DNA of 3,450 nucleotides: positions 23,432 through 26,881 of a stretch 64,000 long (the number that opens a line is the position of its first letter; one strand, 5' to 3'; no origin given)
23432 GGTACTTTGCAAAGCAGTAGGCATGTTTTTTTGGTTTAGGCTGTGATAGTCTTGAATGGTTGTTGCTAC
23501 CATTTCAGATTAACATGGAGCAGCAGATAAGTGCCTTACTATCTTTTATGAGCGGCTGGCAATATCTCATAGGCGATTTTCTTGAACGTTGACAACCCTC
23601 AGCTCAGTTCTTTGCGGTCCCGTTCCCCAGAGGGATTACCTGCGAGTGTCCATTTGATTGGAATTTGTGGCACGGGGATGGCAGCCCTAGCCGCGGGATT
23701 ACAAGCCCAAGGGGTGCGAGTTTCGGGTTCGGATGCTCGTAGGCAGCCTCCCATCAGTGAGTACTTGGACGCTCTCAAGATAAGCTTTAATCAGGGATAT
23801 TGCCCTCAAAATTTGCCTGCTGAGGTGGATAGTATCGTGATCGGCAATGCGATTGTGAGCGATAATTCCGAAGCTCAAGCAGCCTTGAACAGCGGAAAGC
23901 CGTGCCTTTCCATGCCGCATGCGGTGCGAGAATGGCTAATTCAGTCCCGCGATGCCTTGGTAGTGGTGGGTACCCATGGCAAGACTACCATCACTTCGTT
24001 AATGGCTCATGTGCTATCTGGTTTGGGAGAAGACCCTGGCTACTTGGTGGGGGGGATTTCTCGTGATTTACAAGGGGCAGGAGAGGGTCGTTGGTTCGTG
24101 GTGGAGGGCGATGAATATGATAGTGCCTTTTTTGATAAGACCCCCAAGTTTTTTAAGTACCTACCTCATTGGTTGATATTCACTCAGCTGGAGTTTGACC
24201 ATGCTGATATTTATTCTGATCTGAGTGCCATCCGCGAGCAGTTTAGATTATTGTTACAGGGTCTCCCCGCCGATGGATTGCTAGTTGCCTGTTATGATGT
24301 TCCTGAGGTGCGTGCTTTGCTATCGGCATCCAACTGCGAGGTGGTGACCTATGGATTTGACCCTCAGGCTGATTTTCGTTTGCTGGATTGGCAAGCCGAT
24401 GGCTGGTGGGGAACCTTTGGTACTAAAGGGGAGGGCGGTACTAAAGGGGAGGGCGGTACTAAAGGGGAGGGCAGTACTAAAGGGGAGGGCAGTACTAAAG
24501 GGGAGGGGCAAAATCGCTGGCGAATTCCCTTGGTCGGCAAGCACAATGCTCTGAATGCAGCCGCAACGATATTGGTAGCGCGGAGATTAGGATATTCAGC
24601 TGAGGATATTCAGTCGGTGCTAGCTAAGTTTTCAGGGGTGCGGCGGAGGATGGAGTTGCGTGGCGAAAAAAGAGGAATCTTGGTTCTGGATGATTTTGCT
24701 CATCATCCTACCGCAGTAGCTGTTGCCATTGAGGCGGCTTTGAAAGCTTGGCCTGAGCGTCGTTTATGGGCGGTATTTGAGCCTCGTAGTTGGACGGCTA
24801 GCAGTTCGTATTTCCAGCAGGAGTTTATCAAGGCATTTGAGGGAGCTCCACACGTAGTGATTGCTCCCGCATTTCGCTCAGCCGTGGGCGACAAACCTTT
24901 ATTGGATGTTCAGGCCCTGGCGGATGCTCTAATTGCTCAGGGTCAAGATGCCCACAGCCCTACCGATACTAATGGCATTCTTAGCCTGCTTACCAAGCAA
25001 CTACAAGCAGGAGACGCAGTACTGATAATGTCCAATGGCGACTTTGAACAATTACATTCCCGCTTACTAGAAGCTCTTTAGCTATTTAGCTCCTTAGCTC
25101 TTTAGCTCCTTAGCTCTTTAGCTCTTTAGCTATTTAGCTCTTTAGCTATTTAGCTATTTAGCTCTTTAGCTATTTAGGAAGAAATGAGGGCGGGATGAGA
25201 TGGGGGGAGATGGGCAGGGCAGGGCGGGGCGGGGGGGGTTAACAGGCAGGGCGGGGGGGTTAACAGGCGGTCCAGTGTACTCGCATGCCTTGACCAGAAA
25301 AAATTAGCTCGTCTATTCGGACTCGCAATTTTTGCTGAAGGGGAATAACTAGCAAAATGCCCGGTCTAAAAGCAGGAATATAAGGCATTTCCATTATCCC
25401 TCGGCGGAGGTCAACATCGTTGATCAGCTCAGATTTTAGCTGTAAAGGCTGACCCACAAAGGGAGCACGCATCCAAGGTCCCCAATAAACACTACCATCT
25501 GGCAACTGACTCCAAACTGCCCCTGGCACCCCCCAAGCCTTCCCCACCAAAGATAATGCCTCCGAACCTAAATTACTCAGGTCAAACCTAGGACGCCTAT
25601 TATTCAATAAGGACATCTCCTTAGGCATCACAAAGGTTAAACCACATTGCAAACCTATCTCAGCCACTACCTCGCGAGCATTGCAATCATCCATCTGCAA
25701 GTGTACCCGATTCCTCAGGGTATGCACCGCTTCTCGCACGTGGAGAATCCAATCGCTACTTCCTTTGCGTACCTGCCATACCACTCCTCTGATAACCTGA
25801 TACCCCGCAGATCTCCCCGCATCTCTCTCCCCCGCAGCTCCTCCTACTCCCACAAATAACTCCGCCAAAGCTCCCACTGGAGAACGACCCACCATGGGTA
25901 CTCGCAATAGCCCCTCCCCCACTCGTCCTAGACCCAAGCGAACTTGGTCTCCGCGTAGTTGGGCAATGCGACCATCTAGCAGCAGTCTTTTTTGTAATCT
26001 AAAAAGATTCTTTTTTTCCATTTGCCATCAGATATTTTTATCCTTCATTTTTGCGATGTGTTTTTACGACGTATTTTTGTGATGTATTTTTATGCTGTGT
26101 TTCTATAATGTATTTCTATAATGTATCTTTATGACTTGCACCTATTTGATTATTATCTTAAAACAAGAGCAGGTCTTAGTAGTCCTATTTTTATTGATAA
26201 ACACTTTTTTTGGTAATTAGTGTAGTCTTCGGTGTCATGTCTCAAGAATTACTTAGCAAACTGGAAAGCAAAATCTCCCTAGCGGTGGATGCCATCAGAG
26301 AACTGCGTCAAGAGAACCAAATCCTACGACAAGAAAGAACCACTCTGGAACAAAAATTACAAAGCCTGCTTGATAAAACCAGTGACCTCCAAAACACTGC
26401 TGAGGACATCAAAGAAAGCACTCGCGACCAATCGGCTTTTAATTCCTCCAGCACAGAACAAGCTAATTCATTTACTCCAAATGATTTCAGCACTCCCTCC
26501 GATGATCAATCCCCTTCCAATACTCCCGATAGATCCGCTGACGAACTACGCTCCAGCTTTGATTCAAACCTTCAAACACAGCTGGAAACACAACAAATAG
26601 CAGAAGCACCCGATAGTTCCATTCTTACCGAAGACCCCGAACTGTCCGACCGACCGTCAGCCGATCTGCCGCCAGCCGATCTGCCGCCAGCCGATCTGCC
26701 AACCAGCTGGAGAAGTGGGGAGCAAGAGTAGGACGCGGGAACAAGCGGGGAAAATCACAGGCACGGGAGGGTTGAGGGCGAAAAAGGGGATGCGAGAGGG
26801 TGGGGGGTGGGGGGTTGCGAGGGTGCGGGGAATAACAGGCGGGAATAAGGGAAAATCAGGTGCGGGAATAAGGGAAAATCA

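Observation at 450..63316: Locus-specific tandem arrays fill at least 20 intergenic spacers; 13/14-bp units dominate outside genes and multiples of 3 inside genes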

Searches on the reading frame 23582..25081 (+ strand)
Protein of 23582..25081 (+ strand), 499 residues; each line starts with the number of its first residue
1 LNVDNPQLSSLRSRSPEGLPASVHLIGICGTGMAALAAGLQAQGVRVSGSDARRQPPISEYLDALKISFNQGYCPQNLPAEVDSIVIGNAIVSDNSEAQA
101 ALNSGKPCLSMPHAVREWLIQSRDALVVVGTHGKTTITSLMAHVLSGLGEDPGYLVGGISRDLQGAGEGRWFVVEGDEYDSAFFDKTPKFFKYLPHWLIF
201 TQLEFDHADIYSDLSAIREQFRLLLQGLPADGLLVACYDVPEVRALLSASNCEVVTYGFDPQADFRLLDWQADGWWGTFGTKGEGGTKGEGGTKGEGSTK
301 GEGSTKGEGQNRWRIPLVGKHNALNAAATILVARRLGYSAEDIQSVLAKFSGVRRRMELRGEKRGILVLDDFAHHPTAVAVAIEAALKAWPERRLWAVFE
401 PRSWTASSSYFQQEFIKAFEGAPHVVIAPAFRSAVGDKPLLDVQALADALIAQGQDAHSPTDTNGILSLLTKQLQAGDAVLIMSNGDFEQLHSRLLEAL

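Call 7: search_protein_families(library=pfam, proteins=[window:23582-25081:+])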
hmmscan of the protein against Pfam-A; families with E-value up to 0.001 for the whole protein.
window:23582-25081:+ (499 aa): 4 families
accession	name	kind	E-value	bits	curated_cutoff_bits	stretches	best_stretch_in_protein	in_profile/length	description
PF08245.18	Mur_ligase_M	-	1.8e-17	64.4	24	1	128-333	1-200/200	Mur ligase middle domain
PF02875.26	Mur_ligase_C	-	3.2e-17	64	28.4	1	355-486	1-127/127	Mur ligase, glutamate ligase domain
PF01225.30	Mur_ligase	-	2.1e-15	57.3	21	1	23-119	2-91/95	Mur ligase family, catalytic domain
PF21799.2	MurD-like_N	-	0.00078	20.1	27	0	23-108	3-86/88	Mur ligase MurD-like, N-terminal domain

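Call 8: find_related_loci(query=window:23582-25081:+, collection=genome_contigs, flank=10000)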
Query window:23582-25081:+ (499 aa) in genome_contigs; peptide patterns used: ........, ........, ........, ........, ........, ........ (x = any residue, [..] = any of these).
600 stretches matched a pattern (row limit reached: there are more); 600 encode a relative of the query (tblastn E <= 1e-3); the best 80 are kept; 80 distinct loci.
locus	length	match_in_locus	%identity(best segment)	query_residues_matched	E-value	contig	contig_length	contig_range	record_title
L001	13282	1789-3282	43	7-499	6e-119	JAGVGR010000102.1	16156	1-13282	MAG: bacterium isolate DeMMO2_8 c_000000014955, whole genome shotgun sequence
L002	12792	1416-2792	44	23-499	1e-115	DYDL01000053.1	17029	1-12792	MAG TPA_asm: Desulfocapsa sp. isolate IMS_BF-2 NODE_722_length_17093_cov_17.4198, whole genome shotgun sequence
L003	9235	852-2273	40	6-499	1e-113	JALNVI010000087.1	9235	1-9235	MAG: Desulforhopalus sp. isolate SO_2016_CLC_T1 bin 56 scaffold08945_PH3_Jul14_2016, whole genome shotgun sequence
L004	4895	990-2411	42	7-499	9e-114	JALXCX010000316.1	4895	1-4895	MAG: Desulfobulbaceae bacterium isolate T2_metabat2_scaf2bin.208 T2_NODE_36647_length_4895_cov_9.646602, whole genome sh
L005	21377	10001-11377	43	23-499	4e-113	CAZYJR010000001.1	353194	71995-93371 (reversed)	MAG TPA_asm: uncultured Desulfobacterales bacterium isolate SRP141376_co2_358 genome assembly, contig: NODE_19_length_35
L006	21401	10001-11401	41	15-499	2e-111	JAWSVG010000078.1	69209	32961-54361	MAG: Desulfocapsaceae bacterium isolate BHT14_PBSA_del1 B8PBSAT2_contig_223, whole genome shotgun sequence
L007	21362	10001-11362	42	23-494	2e-110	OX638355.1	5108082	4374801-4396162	MAG: Terriglobia bacterium isolate 290eebee-5386-4bec-b87c-7b5c19ab3581 genome assembly, chromosome: 1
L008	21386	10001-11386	41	21-499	6e-109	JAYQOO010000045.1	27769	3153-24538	MAG: Acidimicrobiia bacterium isolate SD3114_S44.metabat_sens.033_sub NODE_606_length_27769_cov_4.23816, whole genome sh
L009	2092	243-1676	40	2-499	2e-115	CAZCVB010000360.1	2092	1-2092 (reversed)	MAG TPA_asm: uncultured Desulfobacteraceae bacterium isolate binchicken_co256_219 genome assembly, contig: NODE_205658_l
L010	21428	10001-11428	41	10-499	4e-109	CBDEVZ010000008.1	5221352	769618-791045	MAG: uncultured Candidatus Binatia bacterium isolate 77b99e23-3f9f-49a3-a4d3-93b2c3db3d2d genome assembly, contig: conti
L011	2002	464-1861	43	22-499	5e-115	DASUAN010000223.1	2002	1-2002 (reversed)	MAG TPA_asm: Candidatus Deferrimicrobiaceae bacterium isolate SMAG_U2496 k141_424656, whole genome shotgun sequence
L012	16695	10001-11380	42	23-499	6e-108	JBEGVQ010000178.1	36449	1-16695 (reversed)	MAG: Acidobacteriota bacterium isolate riogrande_2019_sw_WHONDRS-S19S_0066_B_bin.22 scaffold_2019387, whole genome shotg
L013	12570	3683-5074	40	23-499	9e-108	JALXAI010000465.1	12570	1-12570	MAG: Desulfobacterales bacterium isolate T2_metabat1_scaf2bin.254 T2_NODE_5832_length_12570_cov_4.485413, whole genome s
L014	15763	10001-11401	40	19-499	3e-107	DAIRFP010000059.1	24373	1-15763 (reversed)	MAG TPA_asm: Thermodesulfobacteriota bacterium isolate CTOTU25984 NODE_467_length_24373_cov_6.935521, whole genome shotg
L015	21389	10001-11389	40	21-499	2e-107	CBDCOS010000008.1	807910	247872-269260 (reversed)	MAG: uncultured Candidatus Binatia bacterium isolate b8bb52a1-eb1f-432d-8f15-544989f8edd8 genome assembly, contig: conti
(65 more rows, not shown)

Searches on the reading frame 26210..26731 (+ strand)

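Call 29: search_protein_families(library=pfam, max_evalue=0.01, proteins=[window:26210-26731:+])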
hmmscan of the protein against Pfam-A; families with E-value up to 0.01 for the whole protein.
window:26210-26731:+ (173 aa): 3 families
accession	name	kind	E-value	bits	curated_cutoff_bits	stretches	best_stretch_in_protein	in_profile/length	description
PF06005.17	ZapB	-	6e-10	39.9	31.5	1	10-69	1-60/71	Cell division protein ZapB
PF15294.11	Leu_zip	-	0.0032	17.5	28.2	1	25-128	131-232/275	Leucine zipper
PF01763.21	Herpes_UL6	-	0.005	15.9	27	1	10-87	361-439/562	Herpesvirus UL6 like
